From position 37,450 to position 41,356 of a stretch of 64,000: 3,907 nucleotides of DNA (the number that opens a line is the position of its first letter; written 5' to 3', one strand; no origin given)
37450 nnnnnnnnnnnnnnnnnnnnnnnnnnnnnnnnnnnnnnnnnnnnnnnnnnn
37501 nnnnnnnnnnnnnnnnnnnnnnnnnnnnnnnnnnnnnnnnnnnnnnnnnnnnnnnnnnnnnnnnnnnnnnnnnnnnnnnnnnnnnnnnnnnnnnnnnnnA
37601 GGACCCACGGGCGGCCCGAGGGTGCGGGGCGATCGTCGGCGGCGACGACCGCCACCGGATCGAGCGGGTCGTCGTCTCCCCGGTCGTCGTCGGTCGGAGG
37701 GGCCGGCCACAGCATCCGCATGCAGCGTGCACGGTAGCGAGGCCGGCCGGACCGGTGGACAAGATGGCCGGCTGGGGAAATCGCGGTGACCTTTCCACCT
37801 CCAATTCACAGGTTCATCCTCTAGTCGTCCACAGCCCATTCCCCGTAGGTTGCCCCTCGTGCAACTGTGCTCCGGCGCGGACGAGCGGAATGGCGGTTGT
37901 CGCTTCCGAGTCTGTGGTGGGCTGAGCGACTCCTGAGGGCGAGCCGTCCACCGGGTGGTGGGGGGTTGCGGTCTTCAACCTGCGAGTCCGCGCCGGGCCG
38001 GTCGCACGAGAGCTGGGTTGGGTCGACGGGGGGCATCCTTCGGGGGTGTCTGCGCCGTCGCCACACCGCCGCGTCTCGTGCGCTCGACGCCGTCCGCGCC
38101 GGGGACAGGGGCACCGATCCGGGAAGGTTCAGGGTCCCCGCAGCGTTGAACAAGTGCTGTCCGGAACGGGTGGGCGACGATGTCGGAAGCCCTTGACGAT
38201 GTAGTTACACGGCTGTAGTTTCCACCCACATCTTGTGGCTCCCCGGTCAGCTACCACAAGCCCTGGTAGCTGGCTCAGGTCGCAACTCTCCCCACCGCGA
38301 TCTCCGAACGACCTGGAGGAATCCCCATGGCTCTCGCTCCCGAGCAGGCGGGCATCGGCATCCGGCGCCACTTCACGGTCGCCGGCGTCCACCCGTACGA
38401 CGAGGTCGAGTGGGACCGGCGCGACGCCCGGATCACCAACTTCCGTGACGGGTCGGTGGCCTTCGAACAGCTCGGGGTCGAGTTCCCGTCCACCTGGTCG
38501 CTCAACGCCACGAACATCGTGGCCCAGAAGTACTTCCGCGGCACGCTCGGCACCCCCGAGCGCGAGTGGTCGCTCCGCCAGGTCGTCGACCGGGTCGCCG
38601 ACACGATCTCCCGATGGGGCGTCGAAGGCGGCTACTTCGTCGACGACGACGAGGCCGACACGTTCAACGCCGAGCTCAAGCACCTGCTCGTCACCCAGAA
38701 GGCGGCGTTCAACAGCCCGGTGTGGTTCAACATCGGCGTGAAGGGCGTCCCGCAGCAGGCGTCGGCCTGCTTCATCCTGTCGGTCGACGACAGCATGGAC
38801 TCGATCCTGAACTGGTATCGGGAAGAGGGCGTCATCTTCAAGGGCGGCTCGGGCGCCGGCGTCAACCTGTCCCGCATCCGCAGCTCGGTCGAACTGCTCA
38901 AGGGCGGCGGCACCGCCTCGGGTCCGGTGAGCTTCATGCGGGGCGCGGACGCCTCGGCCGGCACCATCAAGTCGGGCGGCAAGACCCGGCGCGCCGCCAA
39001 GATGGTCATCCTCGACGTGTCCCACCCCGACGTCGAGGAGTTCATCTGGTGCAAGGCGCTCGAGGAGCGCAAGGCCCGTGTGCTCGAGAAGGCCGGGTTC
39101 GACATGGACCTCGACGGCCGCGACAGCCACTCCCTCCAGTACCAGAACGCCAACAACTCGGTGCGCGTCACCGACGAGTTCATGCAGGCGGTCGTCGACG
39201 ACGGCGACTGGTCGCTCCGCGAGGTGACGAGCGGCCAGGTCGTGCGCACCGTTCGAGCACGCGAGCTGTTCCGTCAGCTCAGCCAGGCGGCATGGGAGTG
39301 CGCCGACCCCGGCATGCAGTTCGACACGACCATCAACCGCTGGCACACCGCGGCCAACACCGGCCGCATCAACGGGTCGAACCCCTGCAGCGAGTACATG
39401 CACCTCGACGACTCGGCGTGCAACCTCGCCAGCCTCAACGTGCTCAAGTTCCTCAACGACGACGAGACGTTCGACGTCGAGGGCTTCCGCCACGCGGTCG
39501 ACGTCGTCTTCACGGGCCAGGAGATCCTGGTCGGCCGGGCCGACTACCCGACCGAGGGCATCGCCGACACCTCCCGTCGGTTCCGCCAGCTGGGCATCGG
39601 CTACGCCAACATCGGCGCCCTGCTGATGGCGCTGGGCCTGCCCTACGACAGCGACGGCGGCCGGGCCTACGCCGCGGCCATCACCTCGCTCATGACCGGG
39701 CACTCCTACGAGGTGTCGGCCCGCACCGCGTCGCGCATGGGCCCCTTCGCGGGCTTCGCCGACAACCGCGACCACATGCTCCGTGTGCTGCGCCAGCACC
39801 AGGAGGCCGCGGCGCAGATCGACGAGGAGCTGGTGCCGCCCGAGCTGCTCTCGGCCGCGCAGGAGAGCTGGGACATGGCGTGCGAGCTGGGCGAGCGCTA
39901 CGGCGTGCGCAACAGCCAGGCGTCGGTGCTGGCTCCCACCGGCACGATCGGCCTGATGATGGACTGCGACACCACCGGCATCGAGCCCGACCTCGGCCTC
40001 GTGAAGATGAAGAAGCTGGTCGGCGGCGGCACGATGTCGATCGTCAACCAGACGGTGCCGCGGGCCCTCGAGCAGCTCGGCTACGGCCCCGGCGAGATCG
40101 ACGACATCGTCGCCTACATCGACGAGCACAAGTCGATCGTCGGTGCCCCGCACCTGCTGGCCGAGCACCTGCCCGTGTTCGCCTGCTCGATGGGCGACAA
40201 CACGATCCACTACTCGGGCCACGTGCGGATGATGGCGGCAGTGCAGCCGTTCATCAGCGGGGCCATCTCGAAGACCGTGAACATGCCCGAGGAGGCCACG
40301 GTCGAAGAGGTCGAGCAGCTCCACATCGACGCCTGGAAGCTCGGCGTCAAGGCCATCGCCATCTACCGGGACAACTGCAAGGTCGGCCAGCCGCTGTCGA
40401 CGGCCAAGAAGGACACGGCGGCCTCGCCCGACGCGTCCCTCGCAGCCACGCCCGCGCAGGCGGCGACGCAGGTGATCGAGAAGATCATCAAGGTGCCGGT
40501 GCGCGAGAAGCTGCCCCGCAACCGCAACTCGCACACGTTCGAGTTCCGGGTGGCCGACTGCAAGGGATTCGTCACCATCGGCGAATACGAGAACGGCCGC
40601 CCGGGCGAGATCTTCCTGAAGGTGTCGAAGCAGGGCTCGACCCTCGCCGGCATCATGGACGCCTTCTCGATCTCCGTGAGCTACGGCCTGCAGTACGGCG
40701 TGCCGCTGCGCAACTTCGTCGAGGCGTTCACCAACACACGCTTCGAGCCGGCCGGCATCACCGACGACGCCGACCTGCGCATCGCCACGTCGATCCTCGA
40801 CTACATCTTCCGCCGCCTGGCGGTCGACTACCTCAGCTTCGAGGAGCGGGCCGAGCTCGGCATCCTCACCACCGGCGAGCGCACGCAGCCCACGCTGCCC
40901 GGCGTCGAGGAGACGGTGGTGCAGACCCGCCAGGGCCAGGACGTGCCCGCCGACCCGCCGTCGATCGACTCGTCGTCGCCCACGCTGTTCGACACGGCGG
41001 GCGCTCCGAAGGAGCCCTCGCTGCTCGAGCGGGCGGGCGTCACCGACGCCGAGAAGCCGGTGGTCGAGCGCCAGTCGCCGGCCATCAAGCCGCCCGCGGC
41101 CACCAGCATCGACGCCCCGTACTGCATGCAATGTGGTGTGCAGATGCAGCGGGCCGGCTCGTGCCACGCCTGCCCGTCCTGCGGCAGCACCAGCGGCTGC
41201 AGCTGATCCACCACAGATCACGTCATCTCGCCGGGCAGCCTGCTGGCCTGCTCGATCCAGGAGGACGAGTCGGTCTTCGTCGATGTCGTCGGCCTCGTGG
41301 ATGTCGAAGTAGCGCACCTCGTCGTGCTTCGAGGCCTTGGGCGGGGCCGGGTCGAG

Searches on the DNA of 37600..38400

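Call 54: search_rna_families(source=window, start=37600, end=38400, threshold=evalue, max_evalue=1)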
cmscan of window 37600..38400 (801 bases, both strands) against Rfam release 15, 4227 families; matches with E-value up to 1: 1.
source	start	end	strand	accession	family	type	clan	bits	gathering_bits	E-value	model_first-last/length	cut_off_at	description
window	37638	37657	+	RF03010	mcrA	Gene; sRNA;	-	13.8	57.6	0.77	1-20/51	no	mcrA RNA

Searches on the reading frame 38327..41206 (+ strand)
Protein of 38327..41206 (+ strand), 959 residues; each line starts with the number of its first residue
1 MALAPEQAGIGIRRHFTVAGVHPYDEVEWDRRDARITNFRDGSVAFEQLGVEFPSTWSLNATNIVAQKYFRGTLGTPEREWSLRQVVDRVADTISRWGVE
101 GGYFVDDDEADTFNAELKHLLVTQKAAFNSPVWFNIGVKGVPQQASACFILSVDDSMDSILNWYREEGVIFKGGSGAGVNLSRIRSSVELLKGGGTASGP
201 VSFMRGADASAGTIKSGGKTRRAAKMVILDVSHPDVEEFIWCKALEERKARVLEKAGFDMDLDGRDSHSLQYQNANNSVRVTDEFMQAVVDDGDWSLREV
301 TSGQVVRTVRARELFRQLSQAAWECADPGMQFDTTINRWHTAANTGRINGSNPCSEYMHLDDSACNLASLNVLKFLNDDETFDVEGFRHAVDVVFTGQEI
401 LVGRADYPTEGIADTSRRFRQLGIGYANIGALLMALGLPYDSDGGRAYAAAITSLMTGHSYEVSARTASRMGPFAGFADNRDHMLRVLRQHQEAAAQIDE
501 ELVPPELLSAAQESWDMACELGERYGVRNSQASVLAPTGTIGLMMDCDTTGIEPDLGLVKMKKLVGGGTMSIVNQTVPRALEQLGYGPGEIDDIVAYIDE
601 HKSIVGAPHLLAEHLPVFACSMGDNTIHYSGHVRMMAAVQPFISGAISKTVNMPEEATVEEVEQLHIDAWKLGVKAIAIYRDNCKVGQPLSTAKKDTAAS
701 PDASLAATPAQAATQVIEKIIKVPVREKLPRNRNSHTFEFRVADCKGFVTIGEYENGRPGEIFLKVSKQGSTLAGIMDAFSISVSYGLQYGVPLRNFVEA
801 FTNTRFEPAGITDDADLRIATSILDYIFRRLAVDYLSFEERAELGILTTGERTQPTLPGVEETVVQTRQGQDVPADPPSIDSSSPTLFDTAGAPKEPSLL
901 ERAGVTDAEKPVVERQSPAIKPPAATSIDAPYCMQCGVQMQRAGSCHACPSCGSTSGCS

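Call 4: find_encoding_contigs(protein=window:38327-41206:+, flank=10000, max_places=6)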
Protein window:38327-41206:+ (959 aa): no gene with exactly this product is on record in the collection.

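Call 17: find_homologous_proteins(query=window:38327-41206:+, max_evalue=1e-100)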
Query window:38327-41206:+ (959 aa): 8000 proteins with E <= 1e-100 among 8000 candidates; the best 120 are listed.
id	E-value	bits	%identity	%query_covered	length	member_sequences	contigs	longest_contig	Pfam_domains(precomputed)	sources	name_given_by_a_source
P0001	0.0e+0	2162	97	100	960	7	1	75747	PF02867.21,PF08471.16,PF12637.15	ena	-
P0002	0.0e+0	2144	97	100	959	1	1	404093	PF02867.21,PF08471.16,PF12637.15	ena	-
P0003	0.0e+0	2126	95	100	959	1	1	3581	PF02867.21,PF08471.16,PF12637.15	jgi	jgi:ribonucleoside-diphosphate reductase alpha chain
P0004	0.0e+0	2124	95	100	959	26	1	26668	PF02867.21,PF08471.16,PF12637.15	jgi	jgi:ribonucleoside-diphosphate reductase alpha chain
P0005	0.0e+0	2114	95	100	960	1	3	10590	PF02867.21,PF08471.16,PF12637.15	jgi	jgi:ribonucleoside-diphosphate reductase alpha chain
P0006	0.0e+0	2112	95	100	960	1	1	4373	PF02867.21,PF08471.16,PF12637.15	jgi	jgi:ribonucleoside-diphosphate reductase alpha chain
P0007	0.0e+0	2109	95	100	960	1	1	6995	PF02867.21,PF08471.16,PF12637.15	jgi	jgi:ribonucleoside-diphosphate reductase alpha chain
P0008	0.0e+0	2097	93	100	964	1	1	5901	PF02867.21,PF08471.16,PF12637.15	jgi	jgi:ribonucleoside-diphosphate reductase alpha chain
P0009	0.0e+0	2067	93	100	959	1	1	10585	PF02867.21,PF08471.16,PF12637.15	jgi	jgi:ribonucleoside-diphosphate reductase alpha chain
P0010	0.0e+0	2066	93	100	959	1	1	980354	PF02867.21,PF08471.16,PF12637.15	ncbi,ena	-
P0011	0.0e+0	2064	93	100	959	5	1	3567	PF02867.21,PF08471.16,PF12637.15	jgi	jgi:ribonucleoside-diphosphate reductase alpha chain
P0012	0.0e+0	2063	92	100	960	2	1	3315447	PF02867.21,PF08471.16,PF12637.15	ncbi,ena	-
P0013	0.0e+0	2062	93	100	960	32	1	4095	PF02867.21,PF08471.16,PF12637.15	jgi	jgi:ribonucleoside-diphosphate reductase alpha chain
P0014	0.0e+0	2057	92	100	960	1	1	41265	PF02867.21,PF08471.16,PF12637.15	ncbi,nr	ncbi:MAG TPA: vitamin B12-dependent ribonucleotide reductase [Acidimicrobiales bacterium]|nr:vitamin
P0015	0.0e+0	2055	92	100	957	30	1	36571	PF02867.21,PF08471.16,PF12637.15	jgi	jgi:ribonucleoside-diphosphate reductase alpha chain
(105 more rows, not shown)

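Call 18: find_encoding_contigs(protein=P0002, flank=10000, max_places=3)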
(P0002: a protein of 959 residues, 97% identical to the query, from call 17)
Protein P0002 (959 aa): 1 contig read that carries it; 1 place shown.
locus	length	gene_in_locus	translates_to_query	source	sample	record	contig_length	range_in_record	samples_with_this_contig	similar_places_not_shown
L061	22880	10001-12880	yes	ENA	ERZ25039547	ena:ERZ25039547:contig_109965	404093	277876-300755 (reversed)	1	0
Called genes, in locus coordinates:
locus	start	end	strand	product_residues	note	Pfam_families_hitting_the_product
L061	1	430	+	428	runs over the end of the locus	PF13167:GTP-bdg_N, PF16360:GTP-bdg_M, PF01926:MMR_HSR1, PF19275:HflX_C (weak)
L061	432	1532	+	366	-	PF00155:Aminotran_1_2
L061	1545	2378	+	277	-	-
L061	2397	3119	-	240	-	PF14789:THDPS_M, PF14602:Hexapep_2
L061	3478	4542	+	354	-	PF04389:Peptidase_M28 (weak), PF01546:Peptidase_M20, PF07687:M20_dimer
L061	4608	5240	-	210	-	PF01726:LexA_DNA_bind, PF09339:HTH_IclR (weak), PF00717:Peptidase_S24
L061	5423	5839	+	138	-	PF01476:LysM (weak)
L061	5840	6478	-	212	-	PF05103:DivIVA (weak)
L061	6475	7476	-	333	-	PF00042:Globin, PF00970:FAD_binding_6, PF00175:NAD_binding_1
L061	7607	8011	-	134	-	PF01152:Bac_globin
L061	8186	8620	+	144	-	PF22811:Zn_ribbon_NrdR, PF03477:ATP-cone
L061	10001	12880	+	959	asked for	PF08471:Ribonuc_red_2_N, PF02867:Ribonuc_red_lgC, PF12637:TSCPD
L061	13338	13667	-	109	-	-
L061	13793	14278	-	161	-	PF10604:Polyketide_cyc2, PF03364:Polyketide_cyc (weak)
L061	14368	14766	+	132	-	PF08818:DUF1801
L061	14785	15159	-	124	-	PF04237:YjbR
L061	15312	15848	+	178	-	PF01872:RibD_C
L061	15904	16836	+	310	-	PF04655:APH_6_hur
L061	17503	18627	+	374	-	PF01494:FAD_binding_3, PF21274:Rng_hyd_C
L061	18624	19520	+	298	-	PF20223:DUF6582 (weak), PF00211:Guanylate_cyc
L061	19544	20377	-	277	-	PF13560:HTH_31, PF01381:HTH_3, PF17765:MLTR_LBD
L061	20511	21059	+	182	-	PF02627:CMD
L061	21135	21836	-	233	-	-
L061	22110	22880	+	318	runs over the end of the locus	PF08240:ADH_N, PF01262:AlaDh_PNT_C (weak), PF00107:ADH_zinc_N, PF13602:ADH_zinc_N_2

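Call 19: find_encoding_contigs(protein=P0001, flank=10000, max_places=3)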
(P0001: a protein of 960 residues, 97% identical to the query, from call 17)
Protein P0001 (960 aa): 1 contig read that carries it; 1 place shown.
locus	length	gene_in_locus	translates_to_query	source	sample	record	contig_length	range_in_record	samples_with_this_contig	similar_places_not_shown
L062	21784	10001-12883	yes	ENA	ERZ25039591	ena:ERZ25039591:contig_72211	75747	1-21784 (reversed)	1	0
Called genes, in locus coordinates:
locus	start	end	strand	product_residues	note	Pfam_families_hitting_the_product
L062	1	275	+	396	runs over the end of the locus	PF13167:GTP-bdg_N, PF16360:GTP-bdg_M, PF03193:RsgA_GTPase (faint), PF01926:MMR_HSR1, PF19275:HflX_C (weak)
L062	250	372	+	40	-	-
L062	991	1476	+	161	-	PF00155:Aminotran_1_2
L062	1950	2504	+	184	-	-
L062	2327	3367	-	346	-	PF14789:THDPS_M, PF14602:Hexapep_2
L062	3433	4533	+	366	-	PF04389:Peptidase_M28, PF01546:Peptidase_M20, PF07687:M20_dimer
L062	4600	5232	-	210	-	PF01726:LexA_DNA_bind, PF09339:HTH_IclR (weak), PF00717:Peptidase_S24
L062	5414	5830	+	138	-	PF01476:LysM (weak)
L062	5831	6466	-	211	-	PF05103:DivIVA (faint)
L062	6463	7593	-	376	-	PF00042:Globin, PF00970:FAD_binding_6, PF00175:NAD_binding_1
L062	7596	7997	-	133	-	PF01152:Bac_globin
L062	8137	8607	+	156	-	PF22811:Zn_ribbon_NrdR, PF03477:ATP-cone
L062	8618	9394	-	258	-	PF01872:RibD_C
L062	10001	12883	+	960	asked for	PF08471:Ribonuc_red_2_N, PF02867:Ribonuc_red_lgC, PF12637:TSCPD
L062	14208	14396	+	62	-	-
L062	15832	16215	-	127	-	-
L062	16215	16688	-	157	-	PF11716:MDMPI_N (weak)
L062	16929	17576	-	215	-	PF01872:RibD_C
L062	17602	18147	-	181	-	PF04075:F420H2_quin_red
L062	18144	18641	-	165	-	PF10604:Polyketide_cyc2, PF03364:Polyketide_cyc (weak)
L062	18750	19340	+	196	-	PF02627:CMD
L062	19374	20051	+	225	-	PF01636:APH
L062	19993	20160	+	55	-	-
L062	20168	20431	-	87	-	-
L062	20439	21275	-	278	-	-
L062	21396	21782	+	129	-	?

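Call 21: list_cluster_members(proteins=[window:38327-41206:+, window:36461-36931:+, window:34788-35918:-, window:34153-34791:-, window:56128-56481:-, window:41743-42141:-, window:62502-63344:-, window:7613-8908:+, window:22563-23453:+, window:27158-28558:+])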
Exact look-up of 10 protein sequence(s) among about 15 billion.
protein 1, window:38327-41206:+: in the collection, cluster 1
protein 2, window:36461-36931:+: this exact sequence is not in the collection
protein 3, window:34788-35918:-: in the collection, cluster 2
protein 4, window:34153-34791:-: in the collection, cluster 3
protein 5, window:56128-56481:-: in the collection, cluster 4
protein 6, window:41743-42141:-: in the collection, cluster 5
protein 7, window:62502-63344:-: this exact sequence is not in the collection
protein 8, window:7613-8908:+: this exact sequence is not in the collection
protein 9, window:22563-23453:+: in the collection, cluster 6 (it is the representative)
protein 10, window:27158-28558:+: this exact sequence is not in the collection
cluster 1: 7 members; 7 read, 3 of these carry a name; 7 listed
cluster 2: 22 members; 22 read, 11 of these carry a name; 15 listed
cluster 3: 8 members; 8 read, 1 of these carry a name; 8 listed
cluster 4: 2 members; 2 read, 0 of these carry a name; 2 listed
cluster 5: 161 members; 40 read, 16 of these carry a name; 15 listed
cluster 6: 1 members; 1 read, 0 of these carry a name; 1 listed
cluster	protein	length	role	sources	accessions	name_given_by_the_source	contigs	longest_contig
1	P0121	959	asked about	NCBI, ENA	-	-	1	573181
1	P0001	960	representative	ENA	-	-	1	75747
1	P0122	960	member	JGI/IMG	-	ribonucleoside-diphosphate reductase alpha chain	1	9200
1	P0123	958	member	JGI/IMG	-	ribonucleoside-diphosphate reductase alpha chain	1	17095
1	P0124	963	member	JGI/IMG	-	ribonucleoside-diphosphate reductase alpha chain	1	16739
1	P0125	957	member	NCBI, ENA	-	-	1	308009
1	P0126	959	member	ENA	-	-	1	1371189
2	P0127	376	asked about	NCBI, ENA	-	-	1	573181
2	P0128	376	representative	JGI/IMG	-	NAD(P)H-flavin reductase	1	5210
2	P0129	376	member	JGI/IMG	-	NAD(P)H-flavin reductase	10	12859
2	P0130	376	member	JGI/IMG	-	NAD(P)H-flavin reductase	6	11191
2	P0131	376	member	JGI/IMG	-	NAD(P)H-flavin reductase/hemoglobin-like flavoprotein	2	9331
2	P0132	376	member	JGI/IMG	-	NAD(P)H-flavin reductase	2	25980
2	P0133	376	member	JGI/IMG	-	NAD(P)H-flavin reductase/hemoglobin-like flavoprotein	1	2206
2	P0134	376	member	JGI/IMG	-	NAD(P)H-flavin reductase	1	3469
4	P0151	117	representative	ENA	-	-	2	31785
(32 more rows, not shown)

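Call 24: find_encoding_contigs(protein=P0151, flank=10000, max_places=4)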
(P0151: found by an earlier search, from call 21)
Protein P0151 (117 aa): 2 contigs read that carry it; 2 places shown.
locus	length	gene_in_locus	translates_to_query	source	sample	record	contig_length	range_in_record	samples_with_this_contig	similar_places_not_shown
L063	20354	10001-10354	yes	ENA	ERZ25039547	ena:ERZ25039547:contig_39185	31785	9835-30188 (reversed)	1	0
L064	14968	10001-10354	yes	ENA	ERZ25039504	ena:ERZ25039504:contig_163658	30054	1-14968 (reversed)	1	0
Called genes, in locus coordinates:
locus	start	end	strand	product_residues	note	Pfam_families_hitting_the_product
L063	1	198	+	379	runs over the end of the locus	PF26549:Tricorn_N (weak), PF07676:PD40 (faint), PF26549:Tricorn_N (weak)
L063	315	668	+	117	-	PF12840:HTH_20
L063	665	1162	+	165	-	PF08327:AHSA1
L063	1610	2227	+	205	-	-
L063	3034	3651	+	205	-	PF00144:Beta-lactamase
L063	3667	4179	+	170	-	PF01243:PNPOx_N, PF12900:Pyridox_ox_2 (weak)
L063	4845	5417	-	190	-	-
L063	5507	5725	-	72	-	-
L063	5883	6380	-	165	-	-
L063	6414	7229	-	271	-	PF00211:Guanylate_cyc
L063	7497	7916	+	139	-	PF00903:Glyoxalase, PF06983:3-dmu-9_3-mt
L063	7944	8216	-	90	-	PF01872:RibD_C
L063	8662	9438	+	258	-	PF00583:Acetyltransf_1, PF13673:Acetyltransf_10 (weak), PF13508:Acetyltransf_7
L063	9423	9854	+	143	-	PF13578:Methyltransf_24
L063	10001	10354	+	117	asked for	PF03795:YCII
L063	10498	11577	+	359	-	PF08281:Sigma70_r4_2, PF20239:DUF6596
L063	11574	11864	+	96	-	PF13508:Acetyltransf_7, PF00583:Acetyltransf_1 (weak)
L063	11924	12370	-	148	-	-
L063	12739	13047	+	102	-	-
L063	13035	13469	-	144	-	PF00583:Acetyltransf_1 (weak), PF08445:FR47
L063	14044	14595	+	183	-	-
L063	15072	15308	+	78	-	-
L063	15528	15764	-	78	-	-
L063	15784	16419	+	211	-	-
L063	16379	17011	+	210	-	PF21006:NHase_beta_N, PF02211:NHase_beta_C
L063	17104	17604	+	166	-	PF02979:NHase_alpha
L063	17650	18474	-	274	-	PF21006:NHase_beta_N, PF24724:DUF7676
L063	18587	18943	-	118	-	PF01844:HNH, PF14279:HNH_5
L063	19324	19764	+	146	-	PF00702:Hydrolase, PF13419:HAD_2 (weak)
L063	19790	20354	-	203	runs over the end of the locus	PF04167:DUF402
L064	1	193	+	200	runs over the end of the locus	PF26549:Tricorn_N (faint), PF07676:PD40 (faint)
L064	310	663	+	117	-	PF12840:HTH_20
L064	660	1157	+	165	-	PF08327:AHSA1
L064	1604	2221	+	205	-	-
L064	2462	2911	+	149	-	PF00144:Beta-lactamase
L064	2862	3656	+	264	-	PF00144:Beta-lactamase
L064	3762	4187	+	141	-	PF01243:PNPOx_N, PF12900:Pyridox_ox_2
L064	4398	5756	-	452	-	PF13424:TPR_12 (faint)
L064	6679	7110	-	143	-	PF00211:Guanylate_cyc (weak)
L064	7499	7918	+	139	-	PF00903:Glyoxalase, PF06983:3-dmu-9_3-mt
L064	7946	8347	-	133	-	PF01872:RibD_C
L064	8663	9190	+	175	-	PF00583:Acetyltransf_1, PF13673:Acetyltransf_10 (weak), PF13508:Acetyltransf_7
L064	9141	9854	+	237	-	PF01596:Methyltransf_3 (weak), PF13578:Methyltransf_24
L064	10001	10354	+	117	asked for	PF03795:YCII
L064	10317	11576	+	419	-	PF08281:Sigma70_r4_2, PF20239:DUF6596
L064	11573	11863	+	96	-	PF13508:Acetyltransf_7, PF00583:Acetyltransf_1 (weak)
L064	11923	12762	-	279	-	-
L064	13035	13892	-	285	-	PF00583:Acetyltransf_1 (weak), PF08445:FR47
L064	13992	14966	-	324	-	?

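Call 46: find_encoding_contigs(protein=P0004, flank=10000, max_places=3)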
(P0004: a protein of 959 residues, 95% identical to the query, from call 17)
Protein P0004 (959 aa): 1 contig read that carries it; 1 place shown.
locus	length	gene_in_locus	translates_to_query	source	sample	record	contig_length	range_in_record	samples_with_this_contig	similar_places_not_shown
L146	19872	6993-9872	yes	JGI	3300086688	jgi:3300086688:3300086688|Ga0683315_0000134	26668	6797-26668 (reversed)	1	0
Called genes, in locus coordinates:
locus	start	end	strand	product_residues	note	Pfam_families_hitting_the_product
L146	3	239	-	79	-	?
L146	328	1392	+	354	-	PF04389:Peptidase_M28, PF01546:Peptidase_M20, PF07687:M20_dimer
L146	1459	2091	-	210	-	PF01726:LexA_DNA_bind, PF09339:HTH_IclR (weak), PF00717:Peptidase_S24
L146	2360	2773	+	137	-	PF01476:LysM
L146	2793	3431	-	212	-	PF05103:DivIVA (faint)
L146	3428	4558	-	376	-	PF00042:Globin, PF00970:FAD_binding_6, PF00175:NAD_binding_1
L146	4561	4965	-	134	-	PF01152:Bac_globin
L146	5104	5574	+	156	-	PF22811:Zn_ribbon_NrdR, PF03477:ATP-cone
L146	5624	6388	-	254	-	PF01872:RibD_C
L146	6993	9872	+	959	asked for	PF08471:Ribonuc_red_2_N, PF02867:Ribonuc_red_lgC, PF12637:TSCPD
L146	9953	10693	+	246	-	PF00903:Glyoxalase (faint), PF18029:Glyoxalase_6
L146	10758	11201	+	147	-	PF18029:Glyoxalase_6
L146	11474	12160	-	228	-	-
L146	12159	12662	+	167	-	PF00072:Response_reg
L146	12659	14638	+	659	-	PF07730:HisKA_3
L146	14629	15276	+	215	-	PF00072:Response_reg, PF00196:GerE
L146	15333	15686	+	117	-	PF18029:Glyoxalase_6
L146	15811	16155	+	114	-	-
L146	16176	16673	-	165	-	PF10604:Polyketide_cyc2, PF03364:Polyketide_cyc (weak)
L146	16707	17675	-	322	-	PF07883:Cupin_2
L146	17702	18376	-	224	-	PF13489:Methyltransf_23, PF08241:Methyltransf_11 (weak), PF08242:Methyltransf_12 (weak), PF13649:Methyltransf_25 (weak)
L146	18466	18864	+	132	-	PF08818:DUF1801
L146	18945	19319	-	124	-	PF04237:YjbR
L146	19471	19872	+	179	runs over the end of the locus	PF01872:RibD_C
